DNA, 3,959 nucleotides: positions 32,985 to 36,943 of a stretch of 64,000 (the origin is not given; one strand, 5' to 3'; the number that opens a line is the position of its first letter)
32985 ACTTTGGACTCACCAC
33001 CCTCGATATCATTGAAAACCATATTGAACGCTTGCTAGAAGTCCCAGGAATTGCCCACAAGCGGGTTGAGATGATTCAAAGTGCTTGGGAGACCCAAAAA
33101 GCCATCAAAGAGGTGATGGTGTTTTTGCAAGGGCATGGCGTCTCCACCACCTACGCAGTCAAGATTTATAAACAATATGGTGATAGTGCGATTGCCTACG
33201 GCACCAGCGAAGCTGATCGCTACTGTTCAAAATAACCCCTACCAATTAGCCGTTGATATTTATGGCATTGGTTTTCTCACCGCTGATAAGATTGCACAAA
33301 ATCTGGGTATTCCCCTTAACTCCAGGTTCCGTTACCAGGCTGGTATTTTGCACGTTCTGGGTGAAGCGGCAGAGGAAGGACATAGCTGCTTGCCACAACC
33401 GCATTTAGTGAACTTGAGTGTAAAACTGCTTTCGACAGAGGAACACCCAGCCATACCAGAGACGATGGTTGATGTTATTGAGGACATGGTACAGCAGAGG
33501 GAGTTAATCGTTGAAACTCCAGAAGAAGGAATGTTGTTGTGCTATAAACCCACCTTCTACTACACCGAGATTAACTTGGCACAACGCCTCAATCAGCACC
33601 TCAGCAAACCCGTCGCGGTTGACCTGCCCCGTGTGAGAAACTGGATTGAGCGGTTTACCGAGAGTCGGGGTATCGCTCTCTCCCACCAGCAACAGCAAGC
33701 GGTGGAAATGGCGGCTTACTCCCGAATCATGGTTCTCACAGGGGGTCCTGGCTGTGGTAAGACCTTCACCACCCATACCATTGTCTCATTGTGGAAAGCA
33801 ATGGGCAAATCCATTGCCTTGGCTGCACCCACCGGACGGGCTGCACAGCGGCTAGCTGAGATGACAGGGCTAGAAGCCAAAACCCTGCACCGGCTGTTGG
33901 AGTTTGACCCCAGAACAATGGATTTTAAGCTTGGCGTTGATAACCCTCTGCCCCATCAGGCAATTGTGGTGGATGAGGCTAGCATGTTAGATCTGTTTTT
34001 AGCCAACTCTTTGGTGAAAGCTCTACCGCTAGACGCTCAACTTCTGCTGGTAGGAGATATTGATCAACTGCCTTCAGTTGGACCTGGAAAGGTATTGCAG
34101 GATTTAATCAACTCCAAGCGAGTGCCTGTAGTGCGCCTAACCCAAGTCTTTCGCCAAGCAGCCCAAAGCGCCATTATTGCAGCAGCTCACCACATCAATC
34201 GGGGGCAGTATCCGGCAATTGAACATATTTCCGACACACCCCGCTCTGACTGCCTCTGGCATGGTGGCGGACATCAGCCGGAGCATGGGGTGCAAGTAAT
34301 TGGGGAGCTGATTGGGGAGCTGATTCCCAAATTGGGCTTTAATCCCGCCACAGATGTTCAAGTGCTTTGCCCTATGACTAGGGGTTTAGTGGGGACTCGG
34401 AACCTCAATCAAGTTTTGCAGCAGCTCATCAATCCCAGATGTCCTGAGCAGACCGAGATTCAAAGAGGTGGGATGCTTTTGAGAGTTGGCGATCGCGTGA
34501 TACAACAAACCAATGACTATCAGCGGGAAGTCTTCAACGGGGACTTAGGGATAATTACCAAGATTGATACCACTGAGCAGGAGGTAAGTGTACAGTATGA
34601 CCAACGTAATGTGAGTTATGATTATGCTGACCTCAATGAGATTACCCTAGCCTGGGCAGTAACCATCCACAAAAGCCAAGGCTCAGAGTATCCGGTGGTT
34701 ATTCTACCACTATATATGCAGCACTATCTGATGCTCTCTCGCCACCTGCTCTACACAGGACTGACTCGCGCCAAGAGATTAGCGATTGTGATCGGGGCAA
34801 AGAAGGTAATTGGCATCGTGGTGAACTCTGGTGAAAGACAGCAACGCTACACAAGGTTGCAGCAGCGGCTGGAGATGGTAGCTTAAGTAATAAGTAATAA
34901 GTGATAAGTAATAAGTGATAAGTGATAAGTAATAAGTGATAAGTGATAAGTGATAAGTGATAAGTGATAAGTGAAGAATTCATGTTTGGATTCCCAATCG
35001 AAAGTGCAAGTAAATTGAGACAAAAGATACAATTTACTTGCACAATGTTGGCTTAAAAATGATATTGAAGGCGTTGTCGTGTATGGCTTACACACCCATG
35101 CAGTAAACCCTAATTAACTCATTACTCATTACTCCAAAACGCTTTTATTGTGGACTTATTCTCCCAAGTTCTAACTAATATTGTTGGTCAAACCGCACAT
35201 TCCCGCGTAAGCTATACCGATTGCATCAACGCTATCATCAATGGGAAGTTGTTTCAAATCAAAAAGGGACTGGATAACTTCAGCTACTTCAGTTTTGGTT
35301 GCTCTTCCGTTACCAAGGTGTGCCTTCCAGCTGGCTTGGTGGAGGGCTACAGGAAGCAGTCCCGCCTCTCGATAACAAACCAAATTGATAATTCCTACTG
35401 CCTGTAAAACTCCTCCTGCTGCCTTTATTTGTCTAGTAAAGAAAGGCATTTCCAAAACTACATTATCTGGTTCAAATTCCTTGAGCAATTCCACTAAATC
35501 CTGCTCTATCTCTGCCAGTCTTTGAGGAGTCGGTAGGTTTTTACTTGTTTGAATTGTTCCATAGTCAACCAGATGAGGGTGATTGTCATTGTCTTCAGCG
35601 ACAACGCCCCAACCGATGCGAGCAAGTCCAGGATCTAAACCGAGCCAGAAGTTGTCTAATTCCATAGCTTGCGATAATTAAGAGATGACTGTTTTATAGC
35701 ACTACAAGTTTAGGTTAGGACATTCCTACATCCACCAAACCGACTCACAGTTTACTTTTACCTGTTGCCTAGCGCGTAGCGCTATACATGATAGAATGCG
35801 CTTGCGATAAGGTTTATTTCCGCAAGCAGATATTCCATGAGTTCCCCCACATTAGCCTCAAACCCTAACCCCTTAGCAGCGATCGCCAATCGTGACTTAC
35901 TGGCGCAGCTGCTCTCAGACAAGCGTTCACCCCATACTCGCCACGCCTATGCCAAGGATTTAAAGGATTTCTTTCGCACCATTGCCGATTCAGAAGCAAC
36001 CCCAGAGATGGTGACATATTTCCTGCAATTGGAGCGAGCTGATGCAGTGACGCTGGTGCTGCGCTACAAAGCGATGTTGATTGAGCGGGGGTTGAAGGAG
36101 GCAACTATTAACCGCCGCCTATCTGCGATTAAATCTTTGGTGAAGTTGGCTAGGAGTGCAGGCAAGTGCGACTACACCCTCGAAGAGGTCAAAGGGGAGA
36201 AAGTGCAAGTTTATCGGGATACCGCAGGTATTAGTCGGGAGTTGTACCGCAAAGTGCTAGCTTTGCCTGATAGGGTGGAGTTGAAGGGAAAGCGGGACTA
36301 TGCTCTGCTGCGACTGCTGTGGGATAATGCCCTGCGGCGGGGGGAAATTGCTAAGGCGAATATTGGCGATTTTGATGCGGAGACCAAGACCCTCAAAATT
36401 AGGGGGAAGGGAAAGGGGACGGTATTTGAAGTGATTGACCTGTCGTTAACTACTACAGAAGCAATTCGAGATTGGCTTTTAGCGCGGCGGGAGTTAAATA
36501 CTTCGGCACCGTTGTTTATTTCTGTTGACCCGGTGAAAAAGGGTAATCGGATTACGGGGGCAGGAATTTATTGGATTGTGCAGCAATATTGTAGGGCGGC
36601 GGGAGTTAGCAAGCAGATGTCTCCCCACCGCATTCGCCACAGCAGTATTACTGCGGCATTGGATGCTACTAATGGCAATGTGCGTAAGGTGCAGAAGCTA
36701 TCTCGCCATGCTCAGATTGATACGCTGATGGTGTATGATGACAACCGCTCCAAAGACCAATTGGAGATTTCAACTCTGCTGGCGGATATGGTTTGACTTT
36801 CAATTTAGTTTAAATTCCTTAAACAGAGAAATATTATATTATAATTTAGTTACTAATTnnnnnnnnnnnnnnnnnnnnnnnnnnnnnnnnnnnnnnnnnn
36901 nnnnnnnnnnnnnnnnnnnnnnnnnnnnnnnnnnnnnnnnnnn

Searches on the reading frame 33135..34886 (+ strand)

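Call 20: search_protein_families(library=pfam, proteins=[window:33135-34886:+], max_evalue=0.0001)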
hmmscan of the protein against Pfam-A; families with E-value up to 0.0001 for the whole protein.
window:33135-34886:+ (583 aa): 7 families
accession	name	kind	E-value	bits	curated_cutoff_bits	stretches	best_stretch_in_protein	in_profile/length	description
PF13245.12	AAA_19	-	4.5e-46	156.8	25.1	1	186-317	1-134/134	AAA domain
PF13604.12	AAA_30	-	2.4e-44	151.8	27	1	182-367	2-182/191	AAA domain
PF18335.7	SH3_13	-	4.8e-22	78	41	1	424-488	1-65/65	ATP-dependent RecD-like DNA helicase SH3 domain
PF14490.11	HHH_RecD2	-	5.5e-20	71.5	27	1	26-85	32-92/92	ATP-dependent RecD2 DNA helicase HHH domain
PF13538.12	UvrD_C_2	-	2e-19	69.6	27.4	1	505-553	1-52/52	UvrD-like helicase C-terminal domain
PF01443.25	Viral_helicase1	-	2.9e-08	34.2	21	0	476-550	151-224/228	Viral superfamily 1 RNA helicase core domain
PF13086.12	AAA_11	-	5.2e-06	26.9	27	0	182-224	2-52/257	AAA domain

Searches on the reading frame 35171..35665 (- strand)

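Call 20: search_protein_families(library=pfam, proteins=[window:35171-35665:-], max_evalue=0.0001)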
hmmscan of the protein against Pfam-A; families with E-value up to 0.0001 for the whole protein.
window:35171-35665:- (164 aa): 1 family
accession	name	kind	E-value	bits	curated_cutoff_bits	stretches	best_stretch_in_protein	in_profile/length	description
PF02075.23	RuvC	-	2e-21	76.9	22.2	1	8-152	2-145/148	Crossover junction endodeoxyribonuclease RuvC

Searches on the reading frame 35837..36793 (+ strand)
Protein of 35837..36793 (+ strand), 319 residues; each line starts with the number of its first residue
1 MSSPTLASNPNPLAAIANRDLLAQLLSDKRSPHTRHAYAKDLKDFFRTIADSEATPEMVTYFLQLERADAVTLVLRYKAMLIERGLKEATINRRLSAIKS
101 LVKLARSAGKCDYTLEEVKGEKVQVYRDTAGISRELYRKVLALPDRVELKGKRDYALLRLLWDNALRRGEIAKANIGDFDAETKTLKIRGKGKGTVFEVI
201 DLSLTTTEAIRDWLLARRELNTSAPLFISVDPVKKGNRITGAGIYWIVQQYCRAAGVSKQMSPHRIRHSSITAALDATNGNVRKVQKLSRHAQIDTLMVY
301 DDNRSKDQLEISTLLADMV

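Call 5: search_protein_families(library=pfam, proteins=[window:35837-36793:+], max_evalue=0.01)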
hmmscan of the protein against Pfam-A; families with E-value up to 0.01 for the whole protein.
window:35837-36793:+ (319 aa): 2 families
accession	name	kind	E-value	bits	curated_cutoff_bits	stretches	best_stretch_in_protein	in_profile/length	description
PF00589.27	Phage_integrase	-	5.5e-21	75.5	27.1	1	148-304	18-169/172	Phage integrase family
PF02899.23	Phage_int_SAM_1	-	3.8e-09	37.2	22.3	1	22-108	5-82/83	Phage integrase, N-terminal SAM-like domain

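Call 8: search_protein_families(library=padloc, proteins=[window:35837-36793:+], max_evalue=0.01)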
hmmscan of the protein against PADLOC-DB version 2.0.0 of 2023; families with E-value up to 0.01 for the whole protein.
window:35837-36793:+ (319 aa): 0 families

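Call 11: search_protein_families(library=ncbifam, proteins=[window:35837-36793:+], max_evalue=0.001)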
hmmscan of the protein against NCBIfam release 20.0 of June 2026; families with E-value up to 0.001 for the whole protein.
window:35837-36793:+ (319 aa): 10 families
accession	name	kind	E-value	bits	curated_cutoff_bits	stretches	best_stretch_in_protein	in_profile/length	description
TIGR02224.1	recomb_XerC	equivalog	4.2e-33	115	335.15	1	28-300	11-274/295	tyrosine recombinase XerC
NF040815.2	recomb_XerA_Arch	equivalog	5.3e-28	98.3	220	1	23-304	5-255/263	site-specific tyrosine recombinase/integron integrase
TIGR02225.1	recomb_XerD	equivalog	6e-27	94.7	329.6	1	28-301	11-272/290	site-specific tyrosine recombinase XerD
NF001399.0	PRK00283.1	subfamily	1.7e-24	86.6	279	1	29-300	21-280/300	tyrosine recombinase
NF002331.0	PRK01287.1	subfamily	8.4e-19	67.8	371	1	133-300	143-309/365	site-specific tyrosine recombinase XerC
NF003462.0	PRK05084.1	equivalog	5.2e-17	61.6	267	1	152-307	195-348/360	tyrosine recombinase XerS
NF007370.0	PRK09870.1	subfamily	2e-10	40.6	221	1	151-300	31-176/200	tyrosine-type DNA invertase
NF007371.0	PRK09871.1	subfamily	1e-08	35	222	1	150-300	24-171/198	tyrosine-type DNA invertase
TIGR02249.1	integrase_gron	subfamily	2.5e-08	33.6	265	1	248-311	246-308/315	integron integrase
NF011946.0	PRK15417.1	equivalog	1.1e-05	24.7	435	1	253-301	266-313/337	integron integrase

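Call 32: search_protein_families(library=phrogs, proteins=[window:35837-36793:+], max_evalue=0.0001)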
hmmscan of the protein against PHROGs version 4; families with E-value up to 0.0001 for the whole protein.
window:35837-36793:+ (319 aa): 2 families
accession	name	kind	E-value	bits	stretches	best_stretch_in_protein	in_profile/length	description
phrog_1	-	integration and excision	4.2e-29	103.3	1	28-313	180-445/611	integrase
phrog_216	-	integration and excision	5.8e-25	89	1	139-314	70-235/301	integrase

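Call 33: find_related_loci(query=window:35837-36793:+, collection=viral_contigs, flank=10000)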
Query window:35837-36793:+ (319 aa) in viral_contigs; peptide patterns used: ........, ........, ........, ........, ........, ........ (x = any residue, [..] = any of these).
17 stretches matched a pattern; 1 encode a relative of the query (tblastn E <= 1e-3); 1 distinct loci.
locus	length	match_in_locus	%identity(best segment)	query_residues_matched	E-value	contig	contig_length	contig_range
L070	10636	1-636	98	108-319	9e-141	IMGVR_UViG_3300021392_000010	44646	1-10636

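Call 40: search_protein_families(library=pfam, proteins=[L070:666-1673:-, L070:1729-2139:-, L070:2171-4282:-, L070:4447-5022:-, L070:5027-5554:-, L070:5555-6181:-, L070:6257-6679:-, L070:7343-7795:-, L070:8110-8898:+, L070:8918-9583:-], max_evalue=0.001)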
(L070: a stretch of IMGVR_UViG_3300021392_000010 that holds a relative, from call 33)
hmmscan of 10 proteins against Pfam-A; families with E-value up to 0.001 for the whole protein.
L070:666-1673:- (335 aa): 0 families

L070:1729-2139:- (136 aa): 0 families

L070:2171-4282:- (703 aa): 1 family
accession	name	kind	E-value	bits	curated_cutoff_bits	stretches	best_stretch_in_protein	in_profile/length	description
PF10145.14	PhageMin_Tail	-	6.3e-36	124.6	33.2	1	107-308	3-201/201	Phage-related minor tail protein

L070:4447-5022:- (191 aa): 0 families

L070:5027-5554:- (175 aa): 1 family
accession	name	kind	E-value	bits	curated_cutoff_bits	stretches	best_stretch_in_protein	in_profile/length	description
PF04985.20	Phage_tube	-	4.1e-10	40.1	22.4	1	27-173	16-157/165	Phage tail tube protein FII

L070:5555-6181:- (208 aa): 1 family
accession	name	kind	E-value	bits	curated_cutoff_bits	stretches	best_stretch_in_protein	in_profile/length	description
PF04984.19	Phage_sheath_1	-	2.4e-06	27.9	31.4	1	18-98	90-168/168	Phage tail sheath protein subtilisin-like domain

L070:6257-6679:- (140 aa): 0 families

L070:7343-7795:- (150 aa): 1 family
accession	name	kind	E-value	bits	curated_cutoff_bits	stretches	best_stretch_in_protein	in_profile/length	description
PF05069.18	Phage_tail_S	-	8.5e-21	74.8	24.3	1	16-146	2-146/148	Phage virion morphogenesis family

L070:8110-8898:+ (262 aa): 0 families

L070:8918-9583:- (221 aa): 0 families

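Call 41: find_encoding_contigs(protein=window:35837-36793:+, flank=10000, max_places=6)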
Protein window:35837-36793:+ (319 aa): no gene with exactly this product is on record in the collection.
